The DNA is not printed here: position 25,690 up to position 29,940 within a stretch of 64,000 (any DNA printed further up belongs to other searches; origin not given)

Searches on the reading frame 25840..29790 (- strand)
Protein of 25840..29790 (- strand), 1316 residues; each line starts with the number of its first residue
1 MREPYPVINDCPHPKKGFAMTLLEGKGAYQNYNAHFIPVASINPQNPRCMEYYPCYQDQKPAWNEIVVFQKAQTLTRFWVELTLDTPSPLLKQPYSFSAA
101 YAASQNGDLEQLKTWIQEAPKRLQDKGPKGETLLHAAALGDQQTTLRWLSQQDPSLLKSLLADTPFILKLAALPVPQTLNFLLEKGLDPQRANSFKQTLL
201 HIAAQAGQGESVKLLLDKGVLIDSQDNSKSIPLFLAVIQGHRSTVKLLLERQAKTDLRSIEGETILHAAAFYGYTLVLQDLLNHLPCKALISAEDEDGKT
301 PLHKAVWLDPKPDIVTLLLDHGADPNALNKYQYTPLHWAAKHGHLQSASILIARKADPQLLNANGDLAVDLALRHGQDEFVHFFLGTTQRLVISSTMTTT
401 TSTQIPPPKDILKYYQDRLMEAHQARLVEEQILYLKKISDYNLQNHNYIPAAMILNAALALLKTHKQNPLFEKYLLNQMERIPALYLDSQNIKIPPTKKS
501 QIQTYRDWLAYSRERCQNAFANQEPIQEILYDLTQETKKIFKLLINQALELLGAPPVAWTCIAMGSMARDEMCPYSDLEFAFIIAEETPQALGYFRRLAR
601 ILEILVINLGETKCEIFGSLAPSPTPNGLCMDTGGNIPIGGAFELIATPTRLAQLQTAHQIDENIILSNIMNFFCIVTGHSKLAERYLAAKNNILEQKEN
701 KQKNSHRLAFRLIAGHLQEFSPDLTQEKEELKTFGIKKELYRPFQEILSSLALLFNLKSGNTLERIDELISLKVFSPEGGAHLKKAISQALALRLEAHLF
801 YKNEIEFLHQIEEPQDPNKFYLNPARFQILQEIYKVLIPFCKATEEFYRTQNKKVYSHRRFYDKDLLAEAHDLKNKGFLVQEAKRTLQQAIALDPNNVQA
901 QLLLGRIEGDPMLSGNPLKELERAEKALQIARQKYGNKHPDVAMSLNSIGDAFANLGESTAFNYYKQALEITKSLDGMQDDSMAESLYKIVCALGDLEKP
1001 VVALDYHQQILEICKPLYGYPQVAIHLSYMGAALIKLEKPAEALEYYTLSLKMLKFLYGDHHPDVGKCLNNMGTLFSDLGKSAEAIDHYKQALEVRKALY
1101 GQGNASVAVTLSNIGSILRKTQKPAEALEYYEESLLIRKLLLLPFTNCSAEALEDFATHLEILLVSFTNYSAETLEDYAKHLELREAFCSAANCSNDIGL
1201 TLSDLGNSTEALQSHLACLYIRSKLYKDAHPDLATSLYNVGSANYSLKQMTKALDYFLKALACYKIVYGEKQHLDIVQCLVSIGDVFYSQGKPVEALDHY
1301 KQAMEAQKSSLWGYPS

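Call 30: search_protein_families(library=ncbifam, max_evalue=0.00001, proteins=[window:25840-29790:-])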
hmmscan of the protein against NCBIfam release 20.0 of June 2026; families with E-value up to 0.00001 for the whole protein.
window:25840-29790:- (1316 aa): 13 families
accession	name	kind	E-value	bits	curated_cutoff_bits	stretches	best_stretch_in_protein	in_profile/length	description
NF043022.1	T4SS_AnkG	equivalog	6.2e-22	78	500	2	190-346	290-450/455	Dot/Icm T4SS effector AnkG/AnkZ/LegA7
NF043029.1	T4SS_AnkY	equivalog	4e-18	65.2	600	2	193-270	455-532/543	Dot/Icm T4SS effector AnkY/LegA9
NF040586.1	FxSxx_TPR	equivalog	7.5e-18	64.4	300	1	919-1134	490-708/830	FxSxx-COOH system tetratricopeptide repeat protein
NF041931.2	MzaA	equivalog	8.6e-18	64.5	800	2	198-287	4-91/726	MZA anti-phage system associated sigma-70 family RNA polymerase sigma factor MzaA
NF043023.1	T4SS_AnkH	equivalog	1.8e-13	50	600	1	288-382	22-115/467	Dot/Icm T4SS effector AnkH/LegA3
NF043028.1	T4SS_AnkX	equivalog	2.5e-12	45.8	1400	1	178-306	597-727/938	Dot/Icm T4SS effector AnkN/AnkX/LegA8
NF053520.1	HK_Porph_FimS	equivalog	2.2e-09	36.1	600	0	1038-1137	138-233/618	sensor histidine kinase FimS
NF002725.1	PRK02603.1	equivalog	2.7e-09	37.3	143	0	1041-1133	52-138/173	photosystem I assembly protein Ycf3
TIGR02521.1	type_IV_pilW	equivalog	7.9e-08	32.1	154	0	1062-1137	95-164/234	type IV pilus biogenesis/stability protein PilW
NF041717.1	HaaA_phane_TPR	equivalog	7.4e-07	27.7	1125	0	923-1099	694-865/882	cyclophane-containing RiPP biosynthesis TPR protein HaaT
NF043019.1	T4SS_AnkC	equivalog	1.4e-06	27.5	450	0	256-362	121-231/459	Dot/Icm T4SS effector AnkC/LegA12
NF033762.1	social_mot_Tgl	equivalog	2e-06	27.3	225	0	1061-1135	60-127/252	social motility TPR repeat lipoprotein Tgl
TIGR00870.1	trp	subfamily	4.7e-06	25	498.75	0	102-222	62-157/747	transient-receptor-potential calcium channel protein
